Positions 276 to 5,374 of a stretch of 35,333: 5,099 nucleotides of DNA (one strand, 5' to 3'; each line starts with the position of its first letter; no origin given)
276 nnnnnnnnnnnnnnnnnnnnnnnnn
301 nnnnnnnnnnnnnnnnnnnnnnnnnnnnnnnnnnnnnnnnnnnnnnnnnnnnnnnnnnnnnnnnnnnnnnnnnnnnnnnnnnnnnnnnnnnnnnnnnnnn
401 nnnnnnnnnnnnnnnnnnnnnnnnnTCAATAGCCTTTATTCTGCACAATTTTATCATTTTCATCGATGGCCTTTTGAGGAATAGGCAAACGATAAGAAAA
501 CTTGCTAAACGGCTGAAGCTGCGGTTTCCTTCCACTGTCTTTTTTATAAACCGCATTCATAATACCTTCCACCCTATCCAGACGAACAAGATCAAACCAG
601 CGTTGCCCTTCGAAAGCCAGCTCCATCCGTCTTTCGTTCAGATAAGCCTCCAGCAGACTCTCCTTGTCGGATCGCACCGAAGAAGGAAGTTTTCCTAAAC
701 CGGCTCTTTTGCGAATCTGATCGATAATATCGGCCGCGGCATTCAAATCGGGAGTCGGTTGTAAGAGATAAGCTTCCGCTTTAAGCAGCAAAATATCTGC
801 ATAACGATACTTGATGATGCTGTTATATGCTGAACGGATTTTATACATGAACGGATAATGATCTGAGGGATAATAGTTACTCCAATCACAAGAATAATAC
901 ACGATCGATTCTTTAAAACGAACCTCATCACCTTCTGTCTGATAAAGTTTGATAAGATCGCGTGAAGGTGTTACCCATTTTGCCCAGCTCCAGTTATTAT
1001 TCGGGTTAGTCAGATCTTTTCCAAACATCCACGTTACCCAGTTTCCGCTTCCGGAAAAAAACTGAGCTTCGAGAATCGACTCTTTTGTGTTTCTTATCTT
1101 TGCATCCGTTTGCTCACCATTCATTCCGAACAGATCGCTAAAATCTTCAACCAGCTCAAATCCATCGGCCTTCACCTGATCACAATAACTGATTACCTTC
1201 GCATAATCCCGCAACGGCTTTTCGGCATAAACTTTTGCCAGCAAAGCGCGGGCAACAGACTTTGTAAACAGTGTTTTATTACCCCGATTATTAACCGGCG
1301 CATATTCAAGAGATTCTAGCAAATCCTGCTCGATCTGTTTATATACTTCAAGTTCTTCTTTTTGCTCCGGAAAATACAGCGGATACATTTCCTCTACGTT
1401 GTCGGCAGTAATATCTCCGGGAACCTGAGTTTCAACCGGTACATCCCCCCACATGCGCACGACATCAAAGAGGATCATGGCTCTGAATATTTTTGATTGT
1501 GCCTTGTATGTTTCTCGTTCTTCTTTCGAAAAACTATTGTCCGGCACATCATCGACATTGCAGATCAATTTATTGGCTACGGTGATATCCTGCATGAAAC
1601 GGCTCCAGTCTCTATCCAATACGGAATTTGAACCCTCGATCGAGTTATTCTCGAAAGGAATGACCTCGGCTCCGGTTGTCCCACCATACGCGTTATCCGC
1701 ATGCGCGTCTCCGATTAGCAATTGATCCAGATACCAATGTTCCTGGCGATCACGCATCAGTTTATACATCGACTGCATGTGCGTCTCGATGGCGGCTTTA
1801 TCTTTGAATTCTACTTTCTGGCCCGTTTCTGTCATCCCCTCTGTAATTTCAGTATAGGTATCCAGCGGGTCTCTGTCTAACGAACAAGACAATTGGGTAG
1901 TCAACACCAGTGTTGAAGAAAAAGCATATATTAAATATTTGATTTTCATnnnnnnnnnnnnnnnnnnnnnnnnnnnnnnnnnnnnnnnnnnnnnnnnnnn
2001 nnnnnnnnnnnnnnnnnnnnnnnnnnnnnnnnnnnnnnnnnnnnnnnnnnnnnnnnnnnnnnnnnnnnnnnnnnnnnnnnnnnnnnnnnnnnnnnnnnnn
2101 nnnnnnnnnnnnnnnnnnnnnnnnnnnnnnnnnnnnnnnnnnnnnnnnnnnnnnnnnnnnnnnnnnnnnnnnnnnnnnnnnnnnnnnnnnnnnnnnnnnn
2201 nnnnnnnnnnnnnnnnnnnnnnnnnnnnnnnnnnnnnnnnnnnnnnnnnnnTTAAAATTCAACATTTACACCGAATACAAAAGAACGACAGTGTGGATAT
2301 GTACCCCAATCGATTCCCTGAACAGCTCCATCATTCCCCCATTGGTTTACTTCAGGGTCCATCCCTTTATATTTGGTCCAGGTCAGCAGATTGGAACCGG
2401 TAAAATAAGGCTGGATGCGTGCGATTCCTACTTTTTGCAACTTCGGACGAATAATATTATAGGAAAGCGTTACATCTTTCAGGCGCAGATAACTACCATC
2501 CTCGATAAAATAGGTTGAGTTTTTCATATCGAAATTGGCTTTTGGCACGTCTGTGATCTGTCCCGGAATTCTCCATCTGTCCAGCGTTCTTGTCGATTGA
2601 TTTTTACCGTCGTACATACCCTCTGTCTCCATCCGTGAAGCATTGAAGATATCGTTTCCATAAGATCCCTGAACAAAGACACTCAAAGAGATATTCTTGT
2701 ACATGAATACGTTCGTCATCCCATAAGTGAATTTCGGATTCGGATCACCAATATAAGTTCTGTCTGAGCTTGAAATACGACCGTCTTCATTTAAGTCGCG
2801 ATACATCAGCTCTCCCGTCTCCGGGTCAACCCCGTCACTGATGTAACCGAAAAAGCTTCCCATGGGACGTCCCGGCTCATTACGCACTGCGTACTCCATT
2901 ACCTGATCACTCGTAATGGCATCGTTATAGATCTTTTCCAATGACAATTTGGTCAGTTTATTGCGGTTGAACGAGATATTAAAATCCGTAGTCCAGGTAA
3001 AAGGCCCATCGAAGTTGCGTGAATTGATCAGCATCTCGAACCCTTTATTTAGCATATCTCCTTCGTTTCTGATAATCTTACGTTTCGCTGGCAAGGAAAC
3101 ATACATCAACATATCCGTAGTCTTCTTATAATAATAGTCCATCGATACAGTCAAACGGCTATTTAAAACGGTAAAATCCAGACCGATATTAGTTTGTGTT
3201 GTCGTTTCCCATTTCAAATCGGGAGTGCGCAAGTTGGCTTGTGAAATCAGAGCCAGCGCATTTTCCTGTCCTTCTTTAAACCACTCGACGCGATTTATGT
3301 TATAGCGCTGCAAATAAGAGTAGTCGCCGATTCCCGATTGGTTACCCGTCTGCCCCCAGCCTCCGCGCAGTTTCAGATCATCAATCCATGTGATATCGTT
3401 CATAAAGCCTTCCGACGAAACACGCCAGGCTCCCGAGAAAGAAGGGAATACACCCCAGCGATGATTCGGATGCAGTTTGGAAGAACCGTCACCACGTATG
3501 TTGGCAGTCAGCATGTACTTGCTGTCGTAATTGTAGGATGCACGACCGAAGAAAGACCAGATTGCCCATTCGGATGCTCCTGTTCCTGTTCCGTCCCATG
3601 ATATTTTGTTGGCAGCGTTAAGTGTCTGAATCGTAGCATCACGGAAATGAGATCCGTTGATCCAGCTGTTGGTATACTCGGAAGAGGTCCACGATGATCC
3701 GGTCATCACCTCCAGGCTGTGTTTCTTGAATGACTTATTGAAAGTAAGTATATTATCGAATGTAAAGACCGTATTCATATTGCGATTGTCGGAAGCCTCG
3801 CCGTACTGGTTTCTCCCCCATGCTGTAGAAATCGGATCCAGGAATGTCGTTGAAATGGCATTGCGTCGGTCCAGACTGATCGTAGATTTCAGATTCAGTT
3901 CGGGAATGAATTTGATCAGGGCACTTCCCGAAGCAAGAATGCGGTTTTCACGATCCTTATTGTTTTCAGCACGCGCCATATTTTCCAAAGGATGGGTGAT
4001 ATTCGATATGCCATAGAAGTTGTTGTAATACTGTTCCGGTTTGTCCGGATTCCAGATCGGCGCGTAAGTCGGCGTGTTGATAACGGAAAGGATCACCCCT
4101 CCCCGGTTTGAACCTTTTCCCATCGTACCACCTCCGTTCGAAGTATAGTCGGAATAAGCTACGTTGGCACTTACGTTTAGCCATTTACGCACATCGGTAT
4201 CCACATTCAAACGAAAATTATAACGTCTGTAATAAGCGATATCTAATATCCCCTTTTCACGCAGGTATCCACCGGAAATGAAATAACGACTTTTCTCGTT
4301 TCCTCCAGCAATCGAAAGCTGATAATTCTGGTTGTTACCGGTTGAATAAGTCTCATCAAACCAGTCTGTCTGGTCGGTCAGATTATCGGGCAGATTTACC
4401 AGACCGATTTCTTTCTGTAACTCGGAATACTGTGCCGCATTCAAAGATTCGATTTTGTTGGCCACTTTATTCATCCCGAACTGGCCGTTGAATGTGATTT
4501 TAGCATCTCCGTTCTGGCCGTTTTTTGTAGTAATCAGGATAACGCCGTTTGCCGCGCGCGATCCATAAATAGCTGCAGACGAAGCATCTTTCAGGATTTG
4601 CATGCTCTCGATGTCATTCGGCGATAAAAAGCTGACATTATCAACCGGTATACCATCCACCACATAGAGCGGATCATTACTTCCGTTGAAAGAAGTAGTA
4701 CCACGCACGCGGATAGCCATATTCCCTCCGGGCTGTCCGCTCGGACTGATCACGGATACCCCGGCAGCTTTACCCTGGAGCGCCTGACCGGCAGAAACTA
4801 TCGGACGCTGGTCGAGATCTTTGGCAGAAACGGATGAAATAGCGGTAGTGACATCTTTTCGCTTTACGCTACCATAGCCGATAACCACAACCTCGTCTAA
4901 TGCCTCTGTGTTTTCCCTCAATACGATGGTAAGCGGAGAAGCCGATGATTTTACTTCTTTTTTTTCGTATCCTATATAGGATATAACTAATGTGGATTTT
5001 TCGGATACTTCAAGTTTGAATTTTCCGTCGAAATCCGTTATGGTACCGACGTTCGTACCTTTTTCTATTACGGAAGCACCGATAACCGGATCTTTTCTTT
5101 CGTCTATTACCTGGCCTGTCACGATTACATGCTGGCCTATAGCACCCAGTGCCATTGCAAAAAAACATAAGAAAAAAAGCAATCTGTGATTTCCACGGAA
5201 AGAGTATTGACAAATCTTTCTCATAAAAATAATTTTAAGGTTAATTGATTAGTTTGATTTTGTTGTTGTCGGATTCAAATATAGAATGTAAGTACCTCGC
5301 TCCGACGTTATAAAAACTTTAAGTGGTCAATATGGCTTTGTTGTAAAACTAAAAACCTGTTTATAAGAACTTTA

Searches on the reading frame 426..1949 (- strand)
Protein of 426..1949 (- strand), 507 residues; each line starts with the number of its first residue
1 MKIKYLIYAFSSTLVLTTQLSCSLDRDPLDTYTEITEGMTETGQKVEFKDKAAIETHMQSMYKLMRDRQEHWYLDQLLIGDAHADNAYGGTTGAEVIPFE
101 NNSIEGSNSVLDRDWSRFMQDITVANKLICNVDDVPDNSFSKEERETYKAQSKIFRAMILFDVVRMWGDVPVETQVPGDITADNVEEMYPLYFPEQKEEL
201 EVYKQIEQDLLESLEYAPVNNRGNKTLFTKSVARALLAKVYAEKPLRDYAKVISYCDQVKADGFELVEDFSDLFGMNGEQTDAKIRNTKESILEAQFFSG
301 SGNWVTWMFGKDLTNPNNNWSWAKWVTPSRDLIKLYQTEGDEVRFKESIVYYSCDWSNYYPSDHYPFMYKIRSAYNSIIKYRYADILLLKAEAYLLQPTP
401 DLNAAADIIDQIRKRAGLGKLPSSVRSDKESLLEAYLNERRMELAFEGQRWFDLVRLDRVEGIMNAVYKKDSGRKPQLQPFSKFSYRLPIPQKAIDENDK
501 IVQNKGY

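Call 54: search_protein_families(library=pfam, proteins=[window:426-1949:-], max_evalue=0.00001)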
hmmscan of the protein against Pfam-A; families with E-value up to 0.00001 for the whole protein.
window:426-1949:- (507 aa): 2 families
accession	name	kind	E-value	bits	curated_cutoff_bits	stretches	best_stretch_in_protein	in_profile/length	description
PF07980.17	SusD_RagB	-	2.5e-33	116.4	23.1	1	374-507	152-297/297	SusD family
PF14322.12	SusD-like_3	-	5.9e-15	56.4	27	1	52-241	16-190/191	Starch-binding associating with outer membrane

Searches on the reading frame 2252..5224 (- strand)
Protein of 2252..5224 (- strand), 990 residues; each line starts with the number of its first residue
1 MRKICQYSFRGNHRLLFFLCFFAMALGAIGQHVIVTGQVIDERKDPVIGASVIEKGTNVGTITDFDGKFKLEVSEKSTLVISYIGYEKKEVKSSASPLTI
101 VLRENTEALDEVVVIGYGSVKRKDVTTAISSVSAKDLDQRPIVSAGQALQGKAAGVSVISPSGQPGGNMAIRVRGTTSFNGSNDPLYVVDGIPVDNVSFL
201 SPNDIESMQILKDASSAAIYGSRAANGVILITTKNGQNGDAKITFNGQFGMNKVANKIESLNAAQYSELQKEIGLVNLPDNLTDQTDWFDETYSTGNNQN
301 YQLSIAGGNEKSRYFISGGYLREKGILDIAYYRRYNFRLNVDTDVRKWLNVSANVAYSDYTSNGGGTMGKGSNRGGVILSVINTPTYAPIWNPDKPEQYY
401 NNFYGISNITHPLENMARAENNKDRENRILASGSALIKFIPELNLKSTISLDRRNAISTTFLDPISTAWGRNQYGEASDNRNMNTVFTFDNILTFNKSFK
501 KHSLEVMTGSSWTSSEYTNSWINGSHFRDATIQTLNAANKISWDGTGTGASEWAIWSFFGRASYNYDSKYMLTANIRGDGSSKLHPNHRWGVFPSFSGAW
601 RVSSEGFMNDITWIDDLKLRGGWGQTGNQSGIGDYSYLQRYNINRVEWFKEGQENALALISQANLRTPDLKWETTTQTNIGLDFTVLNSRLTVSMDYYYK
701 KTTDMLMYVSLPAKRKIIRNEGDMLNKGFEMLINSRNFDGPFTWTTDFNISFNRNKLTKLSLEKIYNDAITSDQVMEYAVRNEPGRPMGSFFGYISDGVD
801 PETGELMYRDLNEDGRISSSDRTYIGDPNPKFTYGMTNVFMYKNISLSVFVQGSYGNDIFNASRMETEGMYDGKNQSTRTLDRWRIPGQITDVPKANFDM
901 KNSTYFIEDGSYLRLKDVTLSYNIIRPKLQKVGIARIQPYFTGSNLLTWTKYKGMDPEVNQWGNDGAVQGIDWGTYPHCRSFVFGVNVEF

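Call 54: search_protein_families(library=pfam, proteins=[window:2252-5224:-], max_evalue=0.00001)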
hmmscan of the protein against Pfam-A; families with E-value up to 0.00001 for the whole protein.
window:2252-5224:- (990 aa): 3 families
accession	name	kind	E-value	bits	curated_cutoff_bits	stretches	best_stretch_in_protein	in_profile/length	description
PF07715.20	Plug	-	5.4e-22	78.8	23.9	1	122-228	2-107/107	TonB-dependent Receptor Plug Domain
PF13715.12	CarbopepD_reg_2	-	1.3e-18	67.3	32.2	1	35-114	1-88/88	CarboxypepD_reg-like domain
PF13620.12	CarboxypepD_reg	-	1e-07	32.7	32.3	1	35-92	2-65/82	Carboxypeptidase regulatory-like domain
